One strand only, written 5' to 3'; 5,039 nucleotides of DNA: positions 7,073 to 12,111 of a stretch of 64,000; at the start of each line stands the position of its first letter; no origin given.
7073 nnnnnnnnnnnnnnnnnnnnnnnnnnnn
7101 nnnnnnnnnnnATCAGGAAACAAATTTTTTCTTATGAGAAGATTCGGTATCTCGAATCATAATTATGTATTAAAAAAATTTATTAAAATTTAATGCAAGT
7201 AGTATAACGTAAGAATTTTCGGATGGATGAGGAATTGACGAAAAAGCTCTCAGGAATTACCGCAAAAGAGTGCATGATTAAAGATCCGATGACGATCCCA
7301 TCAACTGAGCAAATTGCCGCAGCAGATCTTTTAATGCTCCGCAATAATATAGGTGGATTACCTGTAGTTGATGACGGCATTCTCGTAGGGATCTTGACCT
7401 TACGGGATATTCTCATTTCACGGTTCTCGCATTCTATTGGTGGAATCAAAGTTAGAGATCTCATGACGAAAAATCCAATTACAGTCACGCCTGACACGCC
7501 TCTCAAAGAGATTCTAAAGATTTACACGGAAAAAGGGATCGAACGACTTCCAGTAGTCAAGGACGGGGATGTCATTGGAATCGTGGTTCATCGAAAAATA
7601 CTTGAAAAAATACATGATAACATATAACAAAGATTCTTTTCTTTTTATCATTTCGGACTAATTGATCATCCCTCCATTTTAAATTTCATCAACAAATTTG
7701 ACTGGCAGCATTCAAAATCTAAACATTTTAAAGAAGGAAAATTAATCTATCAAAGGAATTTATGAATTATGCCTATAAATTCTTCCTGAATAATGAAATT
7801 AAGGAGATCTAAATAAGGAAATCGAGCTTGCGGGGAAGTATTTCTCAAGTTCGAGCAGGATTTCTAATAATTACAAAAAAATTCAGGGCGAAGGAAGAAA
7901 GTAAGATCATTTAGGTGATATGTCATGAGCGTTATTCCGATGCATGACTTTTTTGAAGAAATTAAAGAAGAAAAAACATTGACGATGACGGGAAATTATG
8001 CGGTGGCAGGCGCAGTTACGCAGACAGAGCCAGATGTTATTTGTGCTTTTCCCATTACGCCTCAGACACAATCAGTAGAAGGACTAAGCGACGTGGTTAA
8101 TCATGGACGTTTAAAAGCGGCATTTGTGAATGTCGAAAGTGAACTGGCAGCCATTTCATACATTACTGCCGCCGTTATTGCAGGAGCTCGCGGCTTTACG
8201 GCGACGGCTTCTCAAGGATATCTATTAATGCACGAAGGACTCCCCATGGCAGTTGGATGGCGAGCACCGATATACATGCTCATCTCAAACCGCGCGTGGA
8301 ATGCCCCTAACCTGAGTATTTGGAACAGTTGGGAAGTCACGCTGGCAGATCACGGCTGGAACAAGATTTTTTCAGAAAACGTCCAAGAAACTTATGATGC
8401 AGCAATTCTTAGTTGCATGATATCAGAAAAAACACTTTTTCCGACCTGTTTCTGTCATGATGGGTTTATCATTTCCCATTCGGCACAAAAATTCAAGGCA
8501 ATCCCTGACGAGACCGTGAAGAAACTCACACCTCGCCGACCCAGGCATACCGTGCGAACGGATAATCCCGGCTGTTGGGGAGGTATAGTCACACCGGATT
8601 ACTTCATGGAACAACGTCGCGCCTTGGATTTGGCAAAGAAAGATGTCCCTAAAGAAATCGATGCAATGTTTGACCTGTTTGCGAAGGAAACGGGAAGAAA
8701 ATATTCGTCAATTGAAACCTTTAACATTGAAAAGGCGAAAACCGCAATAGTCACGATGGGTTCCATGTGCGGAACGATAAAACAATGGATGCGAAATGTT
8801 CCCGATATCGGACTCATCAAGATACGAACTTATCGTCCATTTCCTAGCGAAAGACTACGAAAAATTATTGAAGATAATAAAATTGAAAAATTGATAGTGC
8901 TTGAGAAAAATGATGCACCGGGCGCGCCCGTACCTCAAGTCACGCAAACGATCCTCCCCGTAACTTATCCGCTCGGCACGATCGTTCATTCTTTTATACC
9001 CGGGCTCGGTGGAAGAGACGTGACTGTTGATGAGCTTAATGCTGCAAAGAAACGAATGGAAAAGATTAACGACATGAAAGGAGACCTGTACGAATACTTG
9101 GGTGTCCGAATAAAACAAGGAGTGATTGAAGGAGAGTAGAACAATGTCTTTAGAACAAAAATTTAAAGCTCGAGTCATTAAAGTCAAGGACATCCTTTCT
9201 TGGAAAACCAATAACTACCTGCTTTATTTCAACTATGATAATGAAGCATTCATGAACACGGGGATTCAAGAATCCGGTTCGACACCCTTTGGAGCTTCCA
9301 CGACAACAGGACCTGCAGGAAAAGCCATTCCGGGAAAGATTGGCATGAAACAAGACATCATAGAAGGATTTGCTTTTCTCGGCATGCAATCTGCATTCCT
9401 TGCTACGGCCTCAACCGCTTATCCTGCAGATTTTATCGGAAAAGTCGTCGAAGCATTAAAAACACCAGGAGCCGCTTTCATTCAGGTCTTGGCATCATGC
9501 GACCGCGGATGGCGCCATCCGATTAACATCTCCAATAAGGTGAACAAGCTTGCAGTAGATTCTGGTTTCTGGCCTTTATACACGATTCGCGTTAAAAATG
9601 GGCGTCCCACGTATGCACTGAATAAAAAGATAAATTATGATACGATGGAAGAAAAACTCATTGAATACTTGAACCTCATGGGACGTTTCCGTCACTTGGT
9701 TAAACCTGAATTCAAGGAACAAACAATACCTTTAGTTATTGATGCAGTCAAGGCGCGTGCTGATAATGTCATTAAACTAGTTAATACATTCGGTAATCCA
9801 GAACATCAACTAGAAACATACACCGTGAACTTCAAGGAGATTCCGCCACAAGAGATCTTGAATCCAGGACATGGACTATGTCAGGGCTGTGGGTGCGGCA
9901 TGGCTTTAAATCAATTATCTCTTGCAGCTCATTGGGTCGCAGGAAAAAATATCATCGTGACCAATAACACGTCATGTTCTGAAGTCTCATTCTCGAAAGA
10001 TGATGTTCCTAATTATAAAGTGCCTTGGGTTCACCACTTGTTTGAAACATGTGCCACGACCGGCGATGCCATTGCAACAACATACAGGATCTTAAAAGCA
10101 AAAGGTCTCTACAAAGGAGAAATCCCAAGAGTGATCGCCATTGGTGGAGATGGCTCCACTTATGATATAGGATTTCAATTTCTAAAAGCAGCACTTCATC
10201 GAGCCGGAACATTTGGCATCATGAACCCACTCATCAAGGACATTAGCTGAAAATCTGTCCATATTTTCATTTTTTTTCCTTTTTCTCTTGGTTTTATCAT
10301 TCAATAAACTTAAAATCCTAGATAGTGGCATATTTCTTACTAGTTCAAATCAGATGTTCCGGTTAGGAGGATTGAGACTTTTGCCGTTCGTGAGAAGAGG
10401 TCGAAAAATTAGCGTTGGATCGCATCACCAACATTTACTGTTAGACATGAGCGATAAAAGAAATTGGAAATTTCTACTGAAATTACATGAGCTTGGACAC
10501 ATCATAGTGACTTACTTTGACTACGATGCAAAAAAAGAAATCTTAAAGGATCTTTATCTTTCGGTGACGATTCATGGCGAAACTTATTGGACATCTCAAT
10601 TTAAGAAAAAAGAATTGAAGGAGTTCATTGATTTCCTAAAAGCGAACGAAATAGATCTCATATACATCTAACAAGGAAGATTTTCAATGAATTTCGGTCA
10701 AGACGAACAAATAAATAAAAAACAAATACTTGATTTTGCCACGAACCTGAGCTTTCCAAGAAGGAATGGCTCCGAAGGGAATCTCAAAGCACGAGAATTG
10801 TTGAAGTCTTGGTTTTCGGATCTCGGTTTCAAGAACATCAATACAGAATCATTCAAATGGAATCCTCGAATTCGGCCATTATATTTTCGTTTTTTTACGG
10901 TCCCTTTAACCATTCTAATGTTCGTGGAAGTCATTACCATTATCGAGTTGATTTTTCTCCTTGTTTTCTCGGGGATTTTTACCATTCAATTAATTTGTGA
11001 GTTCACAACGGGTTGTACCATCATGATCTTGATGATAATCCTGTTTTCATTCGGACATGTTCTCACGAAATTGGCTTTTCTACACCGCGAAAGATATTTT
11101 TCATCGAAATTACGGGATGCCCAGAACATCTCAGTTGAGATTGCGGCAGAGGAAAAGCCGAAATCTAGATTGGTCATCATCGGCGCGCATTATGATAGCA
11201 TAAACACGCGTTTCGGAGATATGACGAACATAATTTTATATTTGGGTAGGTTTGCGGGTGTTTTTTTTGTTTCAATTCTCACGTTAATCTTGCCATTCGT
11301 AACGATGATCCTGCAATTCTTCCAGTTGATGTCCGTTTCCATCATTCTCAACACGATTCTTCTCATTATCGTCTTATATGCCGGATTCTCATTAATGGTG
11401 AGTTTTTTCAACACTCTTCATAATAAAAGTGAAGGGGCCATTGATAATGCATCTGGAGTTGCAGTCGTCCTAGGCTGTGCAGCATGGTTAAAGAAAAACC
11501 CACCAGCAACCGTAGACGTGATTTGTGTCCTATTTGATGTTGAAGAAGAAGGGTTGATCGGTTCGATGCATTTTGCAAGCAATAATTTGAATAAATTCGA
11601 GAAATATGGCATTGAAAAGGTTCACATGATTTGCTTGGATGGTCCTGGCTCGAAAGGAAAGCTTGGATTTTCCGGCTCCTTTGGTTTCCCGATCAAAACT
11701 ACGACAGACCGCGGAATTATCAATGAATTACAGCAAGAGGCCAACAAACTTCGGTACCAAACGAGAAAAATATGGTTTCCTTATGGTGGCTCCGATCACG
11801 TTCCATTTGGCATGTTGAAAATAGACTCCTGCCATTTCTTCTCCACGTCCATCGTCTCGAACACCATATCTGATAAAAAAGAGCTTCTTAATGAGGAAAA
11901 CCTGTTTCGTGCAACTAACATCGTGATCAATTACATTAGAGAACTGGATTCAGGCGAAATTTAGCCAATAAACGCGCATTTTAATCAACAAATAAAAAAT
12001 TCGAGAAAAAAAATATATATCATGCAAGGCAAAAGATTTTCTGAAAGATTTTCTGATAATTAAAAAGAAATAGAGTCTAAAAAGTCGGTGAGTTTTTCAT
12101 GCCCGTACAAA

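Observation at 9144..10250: Circularly permuted PorB: the TPP-binding motif is split across the protein's two ends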

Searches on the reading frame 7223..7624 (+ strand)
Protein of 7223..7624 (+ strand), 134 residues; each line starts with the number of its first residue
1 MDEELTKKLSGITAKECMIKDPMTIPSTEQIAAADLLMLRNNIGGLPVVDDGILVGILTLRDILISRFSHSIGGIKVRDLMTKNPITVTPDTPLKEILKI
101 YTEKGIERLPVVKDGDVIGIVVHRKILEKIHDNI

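Call 4: search_protein_families(library=pfam, proteins=[window:7223-7624:+], max_evalue=0.1)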
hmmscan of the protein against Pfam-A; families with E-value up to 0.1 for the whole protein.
window:7223-7624:+ (134 aa): 1 family
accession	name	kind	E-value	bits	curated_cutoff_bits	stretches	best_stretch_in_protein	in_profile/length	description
PF00571.33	CBS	-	6.2e-31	106.9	24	2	77-131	1-56/57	CBS domain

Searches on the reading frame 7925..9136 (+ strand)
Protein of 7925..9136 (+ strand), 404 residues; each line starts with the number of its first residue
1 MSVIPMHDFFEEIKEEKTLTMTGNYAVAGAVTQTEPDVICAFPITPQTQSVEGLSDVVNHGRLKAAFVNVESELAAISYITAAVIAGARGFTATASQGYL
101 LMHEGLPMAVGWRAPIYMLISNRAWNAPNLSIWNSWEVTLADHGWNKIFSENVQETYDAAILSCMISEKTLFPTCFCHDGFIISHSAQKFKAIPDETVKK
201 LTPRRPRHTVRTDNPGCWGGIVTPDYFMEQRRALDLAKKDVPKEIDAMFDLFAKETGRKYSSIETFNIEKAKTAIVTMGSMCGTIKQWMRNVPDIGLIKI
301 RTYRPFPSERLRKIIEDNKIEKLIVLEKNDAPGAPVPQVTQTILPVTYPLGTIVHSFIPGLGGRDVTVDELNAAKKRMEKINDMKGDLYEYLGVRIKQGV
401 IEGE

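Call 4: search_protein_families(library=pfam, proteins=[window:7925-9136:+], max_evalue=0.1)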
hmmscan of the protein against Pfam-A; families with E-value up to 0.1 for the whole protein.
window:7925-9136:+ (404 aa): 4 families
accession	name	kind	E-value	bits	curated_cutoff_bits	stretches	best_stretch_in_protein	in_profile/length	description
PF01855.24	POR_N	-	2.4e-51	175.2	27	1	30-248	2-229/231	Pyruvate flavodoxin/ferredoxin oxidoreductase, thiamine diP-bdg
PF17147.9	PFOR_II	-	1.5e-15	57.8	27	1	271-370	1-101/102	Pyruvate:ferredoxin oxidoreductase core domain II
PF00405.22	Transferrin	-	0.064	12.9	20.3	0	73-132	81-140/328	Transferrin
PF04830.18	DUF637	-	0.094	12.9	26.6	0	57-89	18-50/168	Possible hemagglutinin (DUF637)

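Call 47: search_protein_families(library=ncbifam, proteins=[window:7925-9136:+], max_evalue=1e-10)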
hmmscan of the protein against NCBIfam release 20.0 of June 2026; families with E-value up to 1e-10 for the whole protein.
window:7925-9136:+ (404 aa): 12 families
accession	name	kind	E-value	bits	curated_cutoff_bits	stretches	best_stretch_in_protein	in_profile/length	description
NF040682.1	PorA_Arch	equivalog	1.6e-91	307.1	550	1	19-393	4-384/387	pyruvate synthase subunit PorA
NF006233.0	PRK08367.1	equivalog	7.9e-73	245.6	625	1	20-381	6-375/394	pyruvate ferredoxin oxidoreductase subunit alpha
NF006232.0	PRK08366.1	equivalog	6.6e-63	212.6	646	1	20-383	9-379/394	2-ketoisovalerate ferredoxin oxidoreductase subunit alpha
NF007201.0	PRK09622.1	equivalog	3.2e-60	204.1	590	1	20-380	12-380/405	2-oxoacid:ferredoxin oxidoreductase subunit alpha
NF045764.1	PhenlGlyoxDHPadG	equivalog_domain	2.1e-52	178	700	1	18-381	2-382/398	NADH-dependent phenylglyoxylate dehydrogenase subunit alpha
NF045791.1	OxalOxredalpha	equivalog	8.2e-42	143.6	500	1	20-381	6-378/395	oxalate oxidoreductase subunit alpha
TIGR02176.1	pyruv_ox_red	equivalog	1.1e-36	126.2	911.35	1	19-336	2-333/1167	pyruvate:ferredoxin (flavodoxin) oxidoreductase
TIGR03710.1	OAFO_sf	subfamily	1.3e-22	80.1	482.75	1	12-117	187-290/561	2-oxoacid:acceptor oxidoreductase subunit alpha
NF006412.0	PRK08659.1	equivalog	1.6e-21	76.9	411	1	16-205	3-196/378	2-oxoacid:acceptor oxidoreductase subunit alpha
NF005507.0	PRK07119.1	subfamily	2.4e-19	69.4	399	1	17-329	3-307/352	3-methyl-2-oxobutanoate dehydrogenase subunit VorB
NF041170.1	Oxoac_fdxalpha_Archa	equivalog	7.1e-17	61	800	0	14-117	231-343/636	2-oxoacid:ferredoxin oxidoreductase subunit alpha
NF007206.0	PRK09627.1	equivalog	9.4e-13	47.8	579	0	19-122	4-103/375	2-oxoglutarate synthase subunit alpha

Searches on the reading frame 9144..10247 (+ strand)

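Call 4: search_protein_families(library=pfam, proteins=[window:9144-10247:+], max_evalue=0.1)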
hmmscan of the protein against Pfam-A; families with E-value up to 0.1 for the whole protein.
window:9144-10247:+ (368 aa): 1 family
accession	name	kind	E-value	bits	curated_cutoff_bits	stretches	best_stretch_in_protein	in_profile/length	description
PF02775.26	TPP_enzyme_C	-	2.3e-06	27.9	21.9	1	26-115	75-151/151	Thiamine pyrophosphate enzyme, C-terminal TPP binding domain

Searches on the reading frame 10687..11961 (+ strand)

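Call 4: search_protein_families(library=pfam, proteins=[window:10687-11961:+], max_evalue=0.1)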
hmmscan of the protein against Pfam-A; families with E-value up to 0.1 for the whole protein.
window:10687-11961:+ (425 aa): 4 families
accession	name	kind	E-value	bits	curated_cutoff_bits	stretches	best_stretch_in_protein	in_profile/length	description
PF04389.22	Peptidase_M28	-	2.8e-19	70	21.3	1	247-413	26-189/193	Peptidase family M28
PF01546.33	Peptidase_M20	-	1.1e-05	25.8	24.6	1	250-418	32-205/206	Peptidase family M20/M25/M40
PF05450.20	Nicastrin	-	0.017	15.1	25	0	244-299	15-73/218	Nicastrin large lobe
PF05343.19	Peptidase_M42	-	0.099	12.1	23.2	0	248-370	129-251/292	M42 glutamyl aminopeptidase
